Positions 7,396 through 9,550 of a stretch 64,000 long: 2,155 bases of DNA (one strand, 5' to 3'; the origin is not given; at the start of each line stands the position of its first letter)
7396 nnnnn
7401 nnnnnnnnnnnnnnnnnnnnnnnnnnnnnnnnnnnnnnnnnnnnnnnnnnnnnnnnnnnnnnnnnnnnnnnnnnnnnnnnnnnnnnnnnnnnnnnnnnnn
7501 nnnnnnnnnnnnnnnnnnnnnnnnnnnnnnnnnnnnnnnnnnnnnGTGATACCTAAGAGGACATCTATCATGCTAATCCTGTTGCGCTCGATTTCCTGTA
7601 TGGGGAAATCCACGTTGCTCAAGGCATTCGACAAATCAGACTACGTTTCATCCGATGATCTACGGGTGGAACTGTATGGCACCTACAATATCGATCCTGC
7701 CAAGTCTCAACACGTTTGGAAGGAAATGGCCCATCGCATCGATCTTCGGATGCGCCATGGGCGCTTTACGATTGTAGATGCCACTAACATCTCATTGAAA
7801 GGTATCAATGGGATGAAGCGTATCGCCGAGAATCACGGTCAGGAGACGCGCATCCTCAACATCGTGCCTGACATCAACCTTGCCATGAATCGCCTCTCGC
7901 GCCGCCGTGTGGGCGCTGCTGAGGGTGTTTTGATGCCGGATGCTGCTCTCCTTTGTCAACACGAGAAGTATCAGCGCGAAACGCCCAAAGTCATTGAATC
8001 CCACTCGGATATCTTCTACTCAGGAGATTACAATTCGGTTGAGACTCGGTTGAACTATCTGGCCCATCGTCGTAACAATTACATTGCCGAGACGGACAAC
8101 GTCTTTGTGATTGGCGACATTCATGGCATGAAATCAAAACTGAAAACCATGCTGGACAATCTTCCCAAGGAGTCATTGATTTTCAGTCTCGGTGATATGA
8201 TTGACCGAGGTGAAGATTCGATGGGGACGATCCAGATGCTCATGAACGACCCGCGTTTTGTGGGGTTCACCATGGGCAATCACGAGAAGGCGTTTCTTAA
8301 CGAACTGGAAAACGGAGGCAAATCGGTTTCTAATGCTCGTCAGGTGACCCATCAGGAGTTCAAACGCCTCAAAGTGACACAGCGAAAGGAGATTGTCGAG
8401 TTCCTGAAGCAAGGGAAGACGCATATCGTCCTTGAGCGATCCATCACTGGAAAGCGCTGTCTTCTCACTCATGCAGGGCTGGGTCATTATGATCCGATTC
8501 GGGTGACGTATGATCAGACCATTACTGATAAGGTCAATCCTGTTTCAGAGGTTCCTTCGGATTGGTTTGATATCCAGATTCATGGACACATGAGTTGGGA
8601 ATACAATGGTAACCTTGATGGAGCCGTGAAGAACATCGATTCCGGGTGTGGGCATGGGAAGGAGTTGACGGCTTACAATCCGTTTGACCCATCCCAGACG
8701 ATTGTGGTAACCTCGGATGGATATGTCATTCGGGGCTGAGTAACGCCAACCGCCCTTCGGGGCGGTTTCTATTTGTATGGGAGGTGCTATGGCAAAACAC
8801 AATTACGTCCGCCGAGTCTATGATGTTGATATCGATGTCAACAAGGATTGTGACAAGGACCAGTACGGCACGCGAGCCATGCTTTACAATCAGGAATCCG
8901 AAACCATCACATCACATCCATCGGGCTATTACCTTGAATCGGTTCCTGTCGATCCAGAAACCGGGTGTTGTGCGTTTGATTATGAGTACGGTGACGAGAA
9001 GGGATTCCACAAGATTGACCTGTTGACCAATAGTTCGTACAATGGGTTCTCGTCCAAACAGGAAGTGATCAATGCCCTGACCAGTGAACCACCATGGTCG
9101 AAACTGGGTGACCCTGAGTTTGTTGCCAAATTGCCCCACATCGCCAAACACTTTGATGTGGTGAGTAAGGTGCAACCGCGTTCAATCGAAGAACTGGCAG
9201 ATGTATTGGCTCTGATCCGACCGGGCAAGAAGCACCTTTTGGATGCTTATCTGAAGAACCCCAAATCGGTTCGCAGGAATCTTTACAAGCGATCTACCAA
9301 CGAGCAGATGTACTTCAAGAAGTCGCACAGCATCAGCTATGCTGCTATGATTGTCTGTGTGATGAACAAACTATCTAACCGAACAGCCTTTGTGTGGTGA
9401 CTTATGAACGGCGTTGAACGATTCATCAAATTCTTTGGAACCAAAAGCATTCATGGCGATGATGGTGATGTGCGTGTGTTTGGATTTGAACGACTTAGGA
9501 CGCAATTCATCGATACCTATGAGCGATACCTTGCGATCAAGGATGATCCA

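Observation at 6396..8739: RNA-repair cassette: an Rnl1-like ligase next to a kinase fused to a calcineurin-type phosphatase, unlike T4 Pnk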

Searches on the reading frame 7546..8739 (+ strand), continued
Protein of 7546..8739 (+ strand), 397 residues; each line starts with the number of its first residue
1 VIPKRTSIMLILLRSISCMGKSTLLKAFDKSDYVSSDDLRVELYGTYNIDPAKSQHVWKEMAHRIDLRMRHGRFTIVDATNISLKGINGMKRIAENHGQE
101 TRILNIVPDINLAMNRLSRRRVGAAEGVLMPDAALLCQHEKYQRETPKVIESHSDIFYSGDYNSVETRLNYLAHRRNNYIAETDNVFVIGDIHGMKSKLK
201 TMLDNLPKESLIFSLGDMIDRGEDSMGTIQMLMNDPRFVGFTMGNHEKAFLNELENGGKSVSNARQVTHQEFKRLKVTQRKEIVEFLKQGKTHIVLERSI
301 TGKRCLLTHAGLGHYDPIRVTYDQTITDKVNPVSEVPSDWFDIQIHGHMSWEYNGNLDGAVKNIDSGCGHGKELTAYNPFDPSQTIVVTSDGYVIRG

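Call 102: get_annotated_region(hit=H157, flank=4000)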
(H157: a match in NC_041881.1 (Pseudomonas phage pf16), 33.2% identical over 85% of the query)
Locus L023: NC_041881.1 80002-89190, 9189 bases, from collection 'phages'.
description: Pseudomonas phage pf16, complete genome.
organism: Pseudomonas phage pf16 (NCBI taxid 1815630)
taxonomy: Viruses; Duplodnaviria; Heunggongvirae; Uroviricota; Caudoviricetes; Chakrabartyvirus; Chakrabartyvirus pf16
host: Pseudomonas putida PpG1; source: -; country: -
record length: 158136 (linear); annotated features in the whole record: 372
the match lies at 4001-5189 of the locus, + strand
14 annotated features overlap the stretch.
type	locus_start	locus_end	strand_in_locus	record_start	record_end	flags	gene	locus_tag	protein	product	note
CDS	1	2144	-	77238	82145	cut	-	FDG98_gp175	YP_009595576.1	hypothetical protein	pf16_gp123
CDS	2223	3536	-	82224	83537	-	-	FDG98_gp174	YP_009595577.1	baseplate wedge subunit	pf16_gp124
regulatory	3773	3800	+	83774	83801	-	-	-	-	promoter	putative phage specific promoter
CDS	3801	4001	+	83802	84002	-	-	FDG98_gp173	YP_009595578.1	hypothetical protein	pf16_gp125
CDS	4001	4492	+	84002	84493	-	-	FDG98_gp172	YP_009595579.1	ATPase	pf16_gp126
CDS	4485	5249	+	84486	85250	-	-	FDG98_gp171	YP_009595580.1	NinI-like serine-threonine phosphatase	pf16_gp127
CDS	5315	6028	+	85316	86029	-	-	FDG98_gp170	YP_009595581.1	hypothetical protein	pf16_gp128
regulatory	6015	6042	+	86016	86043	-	-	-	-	promoter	putative phage specific promoter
CDS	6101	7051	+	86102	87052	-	-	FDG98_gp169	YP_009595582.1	clamp loader of DNA polymerase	pf16_gp129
regulatory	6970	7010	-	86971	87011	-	-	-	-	promoter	putative Sigma70 promoter element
CDS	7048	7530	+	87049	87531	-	-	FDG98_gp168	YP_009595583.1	clamp loader of DNA polymerase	pf16_gp130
CDS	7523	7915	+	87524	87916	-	-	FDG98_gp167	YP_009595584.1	translation repressor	pf16_gp131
CDS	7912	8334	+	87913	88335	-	-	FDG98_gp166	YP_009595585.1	hypothetical protein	pf16_gp132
CDS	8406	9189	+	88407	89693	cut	-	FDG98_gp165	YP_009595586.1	helicase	pf16_gp133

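Call 103: get_annotated_region(hit=H205, flank=4000)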
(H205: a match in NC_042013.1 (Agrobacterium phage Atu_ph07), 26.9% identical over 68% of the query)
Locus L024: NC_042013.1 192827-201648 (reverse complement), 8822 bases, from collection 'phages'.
description: Agrobacterium phage Atu_ph07, complete genome.
organism: Agrobacterium phage Atu_ph07 (NCBI taxid 2024264)
taxonomy: Viruses; Duplodnaviria; Heunggongvirae; Uroviricota; Caudoviricetes; Polybotosvirus; Polybotosvirus Atuph07
host: Agrobacterium tumefaciens C58; source: -; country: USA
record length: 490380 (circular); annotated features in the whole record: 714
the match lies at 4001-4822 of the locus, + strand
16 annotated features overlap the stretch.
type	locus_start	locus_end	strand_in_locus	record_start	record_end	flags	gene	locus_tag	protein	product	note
CDS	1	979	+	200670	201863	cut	-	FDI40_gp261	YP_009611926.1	RNA ligase and tail fiber protein attachment catalyst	RNA ligase #T4-like RnlA #T4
CDS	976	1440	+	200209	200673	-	-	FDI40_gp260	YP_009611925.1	hypothetical protein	-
CDS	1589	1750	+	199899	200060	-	-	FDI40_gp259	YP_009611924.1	hypothetical protein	-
CDS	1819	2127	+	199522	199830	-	-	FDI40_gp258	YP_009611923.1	hypothetical protein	-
CDS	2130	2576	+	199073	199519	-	-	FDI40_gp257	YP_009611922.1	nudix hydrolase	-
CDS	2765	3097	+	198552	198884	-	-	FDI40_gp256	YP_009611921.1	hypothetical protein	-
CDS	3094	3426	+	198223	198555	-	-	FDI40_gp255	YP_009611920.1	hypothetical protein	-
CDS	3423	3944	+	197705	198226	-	-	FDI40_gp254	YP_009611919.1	hypothetical protein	-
CDS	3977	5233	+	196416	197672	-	-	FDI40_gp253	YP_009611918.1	NinI-like serine-threonine phosphatase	-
CDS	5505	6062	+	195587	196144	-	-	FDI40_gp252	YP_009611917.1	HNH endonuclease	-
CDS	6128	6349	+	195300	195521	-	-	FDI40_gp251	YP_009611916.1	hypothetical protein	-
CDS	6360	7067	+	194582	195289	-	-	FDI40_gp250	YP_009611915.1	hypothetical protein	-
CDS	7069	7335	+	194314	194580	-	-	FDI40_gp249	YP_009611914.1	hypothetical protein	-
CDS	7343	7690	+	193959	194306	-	-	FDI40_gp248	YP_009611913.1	hypothetical protein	-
CDS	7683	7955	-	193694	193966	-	-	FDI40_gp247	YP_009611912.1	hypothetical protein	-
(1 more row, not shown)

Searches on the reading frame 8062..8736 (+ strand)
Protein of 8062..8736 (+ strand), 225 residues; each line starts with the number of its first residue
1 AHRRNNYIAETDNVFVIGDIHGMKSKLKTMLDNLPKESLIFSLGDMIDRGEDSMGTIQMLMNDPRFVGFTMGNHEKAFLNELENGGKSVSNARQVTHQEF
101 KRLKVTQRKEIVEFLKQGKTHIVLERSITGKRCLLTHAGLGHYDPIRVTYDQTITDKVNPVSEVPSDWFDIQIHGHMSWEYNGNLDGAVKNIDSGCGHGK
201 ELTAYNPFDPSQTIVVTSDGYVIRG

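Call 77: search_solved_structures(query=A5, max_evalue=0.00001, show_alignments=3)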
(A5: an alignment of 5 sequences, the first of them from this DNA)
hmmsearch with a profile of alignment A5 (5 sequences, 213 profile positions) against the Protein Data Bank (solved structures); distinct sequences matched with E-value up to 0.00001: 9.
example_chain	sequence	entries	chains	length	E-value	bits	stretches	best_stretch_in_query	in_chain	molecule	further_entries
2qjc_A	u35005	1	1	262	4.8e-10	42.3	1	10-160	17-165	Diadenosine tetraphosphatase, putative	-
4j6o_A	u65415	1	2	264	5.3e-09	38.9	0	40-140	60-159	Metallophosphoesterase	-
1g5b_A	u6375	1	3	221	1.1e-08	37.8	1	10-85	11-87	SERINE/THREONINE PROTEIN PHOSPHATASE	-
9t9n_A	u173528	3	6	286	6.6e-07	32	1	13-139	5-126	Bis(5'-nucleosyl)-tetraphosphatase, symmetrical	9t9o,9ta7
7n6g_4D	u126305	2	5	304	4.5e-06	29.3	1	14-81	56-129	FAP15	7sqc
2dfj_A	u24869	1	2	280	5e-06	29.1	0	15-145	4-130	diadenosinetetraphosphatase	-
9olz_A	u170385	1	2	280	5.5e-06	29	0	15-145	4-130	Bis(5'-nucleosyl)-tetraphosphatase [symmetrical]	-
8pq7_A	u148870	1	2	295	5.6e-06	29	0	14-81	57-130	Serine/threonine-protein phosphatase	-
9ojd_A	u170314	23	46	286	5.8e-06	28.9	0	15-144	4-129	Bis(5'-nucleosyl)-tetraphosphatase [symmetrical] | Bis(5'-nucleosyl)-tetraphosphatase, symmetrical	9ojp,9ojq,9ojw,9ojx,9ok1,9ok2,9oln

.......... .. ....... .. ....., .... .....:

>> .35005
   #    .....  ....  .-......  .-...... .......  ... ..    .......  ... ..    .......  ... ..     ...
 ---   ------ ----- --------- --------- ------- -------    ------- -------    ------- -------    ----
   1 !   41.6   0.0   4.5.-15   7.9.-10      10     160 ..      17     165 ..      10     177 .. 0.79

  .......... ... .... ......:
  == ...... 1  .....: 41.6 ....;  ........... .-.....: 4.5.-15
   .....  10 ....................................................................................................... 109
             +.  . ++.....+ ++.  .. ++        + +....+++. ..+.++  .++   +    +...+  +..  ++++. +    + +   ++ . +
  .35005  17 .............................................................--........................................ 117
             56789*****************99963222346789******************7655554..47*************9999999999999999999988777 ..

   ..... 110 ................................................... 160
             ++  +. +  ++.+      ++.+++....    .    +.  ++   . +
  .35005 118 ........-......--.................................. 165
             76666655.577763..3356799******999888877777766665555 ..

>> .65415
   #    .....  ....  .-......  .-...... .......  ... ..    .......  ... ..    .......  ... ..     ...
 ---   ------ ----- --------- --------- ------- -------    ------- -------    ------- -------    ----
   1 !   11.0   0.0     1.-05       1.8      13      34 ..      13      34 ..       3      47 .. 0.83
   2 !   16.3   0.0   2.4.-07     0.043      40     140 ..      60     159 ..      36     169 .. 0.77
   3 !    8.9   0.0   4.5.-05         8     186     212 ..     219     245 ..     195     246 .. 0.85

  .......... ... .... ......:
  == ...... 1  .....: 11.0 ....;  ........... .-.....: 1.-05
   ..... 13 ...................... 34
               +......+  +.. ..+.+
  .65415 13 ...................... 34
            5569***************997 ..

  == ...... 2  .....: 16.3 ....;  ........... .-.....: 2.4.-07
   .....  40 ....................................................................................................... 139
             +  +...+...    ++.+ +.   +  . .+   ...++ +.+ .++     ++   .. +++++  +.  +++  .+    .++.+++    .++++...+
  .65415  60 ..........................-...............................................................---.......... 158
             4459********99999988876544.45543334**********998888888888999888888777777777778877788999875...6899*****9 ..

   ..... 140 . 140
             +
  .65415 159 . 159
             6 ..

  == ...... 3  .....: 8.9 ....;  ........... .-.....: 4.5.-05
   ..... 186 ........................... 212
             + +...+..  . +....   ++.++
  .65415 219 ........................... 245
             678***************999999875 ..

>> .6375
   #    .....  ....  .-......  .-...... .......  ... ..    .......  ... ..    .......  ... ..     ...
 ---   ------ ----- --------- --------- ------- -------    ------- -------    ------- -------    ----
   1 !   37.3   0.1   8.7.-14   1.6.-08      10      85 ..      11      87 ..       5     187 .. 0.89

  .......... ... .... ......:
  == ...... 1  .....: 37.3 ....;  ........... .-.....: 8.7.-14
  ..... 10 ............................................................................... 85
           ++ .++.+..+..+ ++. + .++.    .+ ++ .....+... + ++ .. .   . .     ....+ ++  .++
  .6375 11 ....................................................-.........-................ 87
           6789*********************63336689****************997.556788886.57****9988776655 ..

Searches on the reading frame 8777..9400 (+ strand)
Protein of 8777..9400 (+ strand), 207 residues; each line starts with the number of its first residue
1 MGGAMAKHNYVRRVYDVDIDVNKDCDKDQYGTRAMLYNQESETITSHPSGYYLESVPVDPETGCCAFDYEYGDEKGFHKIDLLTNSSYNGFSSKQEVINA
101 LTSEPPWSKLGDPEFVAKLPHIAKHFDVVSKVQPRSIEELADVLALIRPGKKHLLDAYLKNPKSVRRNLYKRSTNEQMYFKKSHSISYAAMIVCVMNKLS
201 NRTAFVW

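Call 12: search_protein_families(library=phrogs, proteins=[window:8777-9400:+], max_evalue=0.001)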
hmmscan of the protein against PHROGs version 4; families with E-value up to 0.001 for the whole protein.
window:8777-9400:+ (207 aa): 2 families
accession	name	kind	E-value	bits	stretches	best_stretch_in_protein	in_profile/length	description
phrog_11778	-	DNA, RNA and nucleotide metabolism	5e-51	173.9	1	10-201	2-193/197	DNA polymerase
phrog_405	-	DNA, RNA and nucleotide metabolism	4.2e-05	22.6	0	127-160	655-690/1190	DNA polymerase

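Call 40: search_protein_families(library=pfam, proteins=[window:8777-9400:+], max_evalue=0.01)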
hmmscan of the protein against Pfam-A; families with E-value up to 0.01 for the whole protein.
window:8777-9400:+ (207 aa): 1 family
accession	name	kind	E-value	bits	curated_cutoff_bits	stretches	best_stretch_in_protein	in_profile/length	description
PF17657.6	DNA_pol3_finger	-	0.00026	20.8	22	1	127-205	54-137/166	Bacterial DNA polymerase III alpha subunit finger domain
